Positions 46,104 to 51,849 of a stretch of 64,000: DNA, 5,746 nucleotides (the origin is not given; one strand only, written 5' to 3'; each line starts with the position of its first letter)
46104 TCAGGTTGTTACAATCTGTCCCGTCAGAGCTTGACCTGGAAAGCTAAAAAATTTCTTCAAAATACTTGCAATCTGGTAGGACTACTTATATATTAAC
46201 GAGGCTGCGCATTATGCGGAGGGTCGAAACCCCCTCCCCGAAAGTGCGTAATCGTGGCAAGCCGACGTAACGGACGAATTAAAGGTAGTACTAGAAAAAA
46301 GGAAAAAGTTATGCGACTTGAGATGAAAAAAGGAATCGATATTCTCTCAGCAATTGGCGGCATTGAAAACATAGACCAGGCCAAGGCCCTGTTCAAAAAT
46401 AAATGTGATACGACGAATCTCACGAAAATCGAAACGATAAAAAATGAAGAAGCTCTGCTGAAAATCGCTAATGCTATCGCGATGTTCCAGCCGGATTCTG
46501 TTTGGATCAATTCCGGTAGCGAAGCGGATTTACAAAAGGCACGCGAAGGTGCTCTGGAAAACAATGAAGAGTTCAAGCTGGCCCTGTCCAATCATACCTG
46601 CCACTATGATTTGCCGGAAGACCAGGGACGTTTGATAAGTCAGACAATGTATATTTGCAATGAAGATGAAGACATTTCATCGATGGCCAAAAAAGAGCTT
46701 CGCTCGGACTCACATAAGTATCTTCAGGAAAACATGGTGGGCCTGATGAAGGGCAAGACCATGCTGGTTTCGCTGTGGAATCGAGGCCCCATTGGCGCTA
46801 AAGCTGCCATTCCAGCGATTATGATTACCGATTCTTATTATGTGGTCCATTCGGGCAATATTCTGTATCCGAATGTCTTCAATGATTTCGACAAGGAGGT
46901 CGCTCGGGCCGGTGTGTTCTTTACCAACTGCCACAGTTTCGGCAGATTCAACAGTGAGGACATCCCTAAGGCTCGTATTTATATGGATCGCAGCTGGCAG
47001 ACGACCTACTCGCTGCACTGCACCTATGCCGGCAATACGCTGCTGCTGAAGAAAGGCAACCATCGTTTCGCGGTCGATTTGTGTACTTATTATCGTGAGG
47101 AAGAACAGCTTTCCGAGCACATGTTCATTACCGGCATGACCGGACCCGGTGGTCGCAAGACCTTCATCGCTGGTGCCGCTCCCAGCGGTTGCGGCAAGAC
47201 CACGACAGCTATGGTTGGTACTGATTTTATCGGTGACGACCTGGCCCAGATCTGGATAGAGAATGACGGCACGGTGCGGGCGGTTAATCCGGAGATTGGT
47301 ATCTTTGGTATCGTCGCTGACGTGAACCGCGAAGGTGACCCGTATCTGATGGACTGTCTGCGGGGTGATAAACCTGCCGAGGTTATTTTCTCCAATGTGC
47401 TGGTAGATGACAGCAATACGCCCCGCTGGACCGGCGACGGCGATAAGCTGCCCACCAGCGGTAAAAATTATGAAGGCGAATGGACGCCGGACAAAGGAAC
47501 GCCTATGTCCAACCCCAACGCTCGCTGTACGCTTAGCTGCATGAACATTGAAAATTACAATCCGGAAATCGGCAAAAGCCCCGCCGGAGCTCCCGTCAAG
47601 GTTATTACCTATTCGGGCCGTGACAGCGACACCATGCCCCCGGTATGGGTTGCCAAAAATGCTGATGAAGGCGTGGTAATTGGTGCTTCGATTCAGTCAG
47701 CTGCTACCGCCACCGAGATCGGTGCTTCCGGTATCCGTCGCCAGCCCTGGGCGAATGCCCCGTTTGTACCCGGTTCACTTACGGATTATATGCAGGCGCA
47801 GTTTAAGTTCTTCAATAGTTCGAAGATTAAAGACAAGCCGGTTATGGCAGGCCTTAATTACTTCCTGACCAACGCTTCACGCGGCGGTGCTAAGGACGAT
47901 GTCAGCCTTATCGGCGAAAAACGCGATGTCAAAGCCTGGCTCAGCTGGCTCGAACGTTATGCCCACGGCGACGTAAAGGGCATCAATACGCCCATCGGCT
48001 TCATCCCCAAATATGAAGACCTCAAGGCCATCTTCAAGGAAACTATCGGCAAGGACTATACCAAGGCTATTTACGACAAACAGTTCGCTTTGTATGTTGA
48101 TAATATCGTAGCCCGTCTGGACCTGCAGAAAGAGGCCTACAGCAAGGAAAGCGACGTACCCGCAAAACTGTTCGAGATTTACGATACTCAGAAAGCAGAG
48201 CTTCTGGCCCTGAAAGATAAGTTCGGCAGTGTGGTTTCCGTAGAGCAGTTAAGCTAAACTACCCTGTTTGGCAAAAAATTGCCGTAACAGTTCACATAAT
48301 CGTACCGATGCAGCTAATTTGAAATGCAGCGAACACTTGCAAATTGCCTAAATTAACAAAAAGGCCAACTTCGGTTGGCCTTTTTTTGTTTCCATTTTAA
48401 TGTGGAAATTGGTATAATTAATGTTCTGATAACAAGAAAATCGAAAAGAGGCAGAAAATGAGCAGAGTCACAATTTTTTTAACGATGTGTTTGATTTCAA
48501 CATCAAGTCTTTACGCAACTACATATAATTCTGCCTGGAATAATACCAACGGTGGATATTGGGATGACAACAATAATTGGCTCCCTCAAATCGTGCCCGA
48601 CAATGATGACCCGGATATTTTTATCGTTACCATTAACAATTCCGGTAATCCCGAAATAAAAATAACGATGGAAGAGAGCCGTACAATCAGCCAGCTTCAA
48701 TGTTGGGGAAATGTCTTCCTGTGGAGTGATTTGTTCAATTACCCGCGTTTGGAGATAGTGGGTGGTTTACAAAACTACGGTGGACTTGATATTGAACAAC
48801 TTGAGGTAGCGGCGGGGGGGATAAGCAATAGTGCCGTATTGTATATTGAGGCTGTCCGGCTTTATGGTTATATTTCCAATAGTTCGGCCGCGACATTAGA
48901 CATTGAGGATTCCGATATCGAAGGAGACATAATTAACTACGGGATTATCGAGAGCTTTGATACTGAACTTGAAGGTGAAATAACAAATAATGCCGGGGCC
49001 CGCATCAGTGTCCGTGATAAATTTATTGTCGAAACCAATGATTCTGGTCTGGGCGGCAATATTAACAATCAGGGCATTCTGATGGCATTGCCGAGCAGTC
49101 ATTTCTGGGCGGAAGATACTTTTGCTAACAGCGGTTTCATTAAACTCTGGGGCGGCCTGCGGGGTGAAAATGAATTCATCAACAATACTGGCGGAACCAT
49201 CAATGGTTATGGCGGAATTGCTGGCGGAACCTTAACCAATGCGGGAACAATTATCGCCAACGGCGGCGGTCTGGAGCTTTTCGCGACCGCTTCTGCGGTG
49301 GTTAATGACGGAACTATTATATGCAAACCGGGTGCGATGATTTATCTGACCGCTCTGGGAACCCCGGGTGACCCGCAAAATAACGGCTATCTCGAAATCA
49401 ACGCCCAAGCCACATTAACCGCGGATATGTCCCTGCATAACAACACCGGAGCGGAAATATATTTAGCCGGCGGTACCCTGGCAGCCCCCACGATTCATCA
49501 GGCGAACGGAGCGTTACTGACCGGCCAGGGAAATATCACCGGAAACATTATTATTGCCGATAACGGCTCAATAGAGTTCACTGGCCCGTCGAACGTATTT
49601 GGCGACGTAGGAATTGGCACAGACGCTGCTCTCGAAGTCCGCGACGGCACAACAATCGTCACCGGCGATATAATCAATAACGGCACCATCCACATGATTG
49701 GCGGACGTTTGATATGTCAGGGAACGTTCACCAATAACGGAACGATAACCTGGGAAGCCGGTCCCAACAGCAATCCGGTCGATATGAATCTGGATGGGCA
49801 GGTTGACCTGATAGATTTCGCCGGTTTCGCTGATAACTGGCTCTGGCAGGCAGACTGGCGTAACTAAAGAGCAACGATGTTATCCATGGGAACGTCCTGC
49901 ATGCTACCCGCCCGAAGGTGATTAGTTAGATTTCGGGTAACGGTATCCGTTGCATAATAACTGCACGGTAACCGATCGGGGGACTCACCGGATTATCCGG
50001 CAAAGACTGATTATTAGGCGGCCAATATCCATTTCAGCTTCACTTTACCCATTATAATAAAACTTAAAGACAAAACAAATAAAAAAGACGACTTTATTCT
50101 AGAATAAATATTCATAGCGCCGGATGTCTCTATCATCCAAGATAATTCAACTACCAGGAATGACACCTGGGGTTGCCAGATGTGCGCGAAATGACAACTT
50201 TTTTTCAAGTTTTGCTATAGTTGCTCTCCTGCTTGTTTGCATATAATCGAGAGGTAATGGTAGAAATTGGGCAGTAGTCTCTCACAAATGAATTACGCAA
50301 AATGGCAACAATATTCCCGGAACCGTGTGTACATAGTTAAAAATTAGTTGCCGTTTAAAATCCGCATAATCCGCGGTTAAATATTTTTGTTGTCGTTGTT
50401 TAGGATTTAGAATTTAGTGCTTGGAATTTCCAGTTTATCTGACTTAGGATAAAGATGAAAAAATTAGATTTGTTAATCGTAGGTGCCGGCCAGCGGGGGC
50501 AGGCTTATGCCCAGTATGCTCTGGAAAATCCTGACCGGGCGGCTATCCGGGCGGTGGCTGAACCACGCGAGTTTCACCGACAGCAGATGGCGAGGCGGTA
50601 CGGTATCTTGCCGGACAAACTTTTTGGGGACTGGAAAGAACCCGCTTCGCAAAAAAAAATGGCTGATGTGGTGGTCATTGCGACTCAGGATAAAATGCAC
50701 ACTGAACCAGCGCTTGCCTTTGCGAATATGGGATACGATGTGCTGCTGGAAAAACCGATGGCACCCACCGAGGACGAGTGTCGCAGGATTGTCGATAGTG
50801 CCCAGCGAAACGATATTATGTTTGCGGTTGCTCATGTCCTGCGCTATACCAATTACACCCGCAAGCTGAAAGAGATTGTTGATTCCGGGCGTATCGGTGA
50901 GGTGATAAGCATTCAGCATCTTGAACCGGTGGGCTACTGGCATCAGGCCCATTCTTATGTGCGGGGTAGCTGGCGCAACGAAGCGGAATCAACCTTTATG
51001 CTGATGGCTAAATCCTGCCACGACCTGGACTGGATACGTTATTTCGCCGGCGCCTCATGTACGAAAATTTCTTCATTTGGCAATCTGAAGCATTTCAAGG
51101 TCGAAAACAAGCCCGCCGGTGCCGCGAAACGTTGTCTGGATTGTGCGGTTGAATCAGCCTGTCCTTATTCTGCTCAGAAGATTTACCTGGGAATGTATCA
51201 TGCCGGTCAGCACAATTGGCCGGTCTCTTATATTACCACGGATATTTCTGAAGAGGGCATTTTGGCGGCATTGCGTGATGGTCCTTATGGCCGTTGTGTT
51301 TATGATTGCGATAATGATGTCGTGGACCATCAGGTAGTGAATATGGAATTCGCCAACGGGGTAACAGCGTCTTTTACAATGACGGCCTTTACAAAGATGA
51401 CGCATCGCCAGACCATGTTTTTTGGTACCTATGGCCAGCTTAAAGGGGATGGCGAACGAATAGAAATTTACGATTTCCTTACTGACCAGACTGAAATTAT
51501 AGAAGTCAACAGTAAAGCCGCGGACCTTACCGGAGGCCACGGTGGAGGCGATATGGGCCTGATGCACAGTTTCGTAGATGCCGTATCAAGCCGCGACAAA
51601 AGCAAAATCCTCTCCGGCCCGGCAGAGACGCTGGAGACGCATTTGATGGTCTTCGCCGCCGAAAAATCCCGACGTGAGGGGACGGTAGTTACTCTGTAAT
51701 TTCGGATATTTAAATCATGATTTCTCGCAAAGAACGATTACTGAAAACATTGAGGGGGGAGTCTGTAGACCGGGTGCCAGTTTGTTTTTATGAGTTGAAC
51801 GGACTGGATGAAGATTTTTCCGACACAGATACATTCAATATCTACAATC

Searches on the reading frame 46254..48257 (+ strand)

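Call 72: search_protein_families(library=pfam, proteins=[window:46254-48257:+], max_evalue=0.00001)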
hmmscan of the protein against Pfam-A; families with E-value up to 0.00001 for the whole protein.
window:46254-48257:+ (667 aa): 2 families
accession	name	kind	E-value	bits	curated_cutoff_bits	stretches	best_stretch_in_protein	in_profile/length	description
PF00821.23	PEPCK_GTP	-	4.1e-94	315.7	23.8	1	286-648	2-356/357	Phosphoenolpyruvate carboxykinase C-terminal P-loop domain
PF17297.7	PEPCK_N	-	8.3e-49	166.6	23.8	1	71-275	3-215/218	Phosphoenolpyruvate carboxykinase N-terminal domain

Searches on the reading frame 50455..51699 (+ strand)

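Call 72: search_protein_families(library=pfam, proteins=[window:50455-51699:+], max_evalue=0.00001)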
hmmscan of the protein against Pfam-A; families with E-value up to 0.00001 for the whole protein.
window:50455-51699:+ (414 aa): 3 families
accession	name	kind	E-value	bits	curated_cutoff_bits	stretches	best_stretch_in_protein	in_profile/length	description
PF01408.29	GFO_IDH_MocA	-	3.4e-18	66.9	24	1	6-127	3-120/120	Oxidoreductase family, NAD-binding Rossmann fold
PF22725.1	GFO_IDH_MocA_C3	-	4.3e-14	53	27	1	136-210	2-73/124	GFO/IDH/MocA C-terminal domain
PF02894.22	GFO_IDH_MocA_C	-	4.6e-12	46.6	22.9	1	139-414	1-218/218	Oxidoreductase family, C-terminal alpha/beta domain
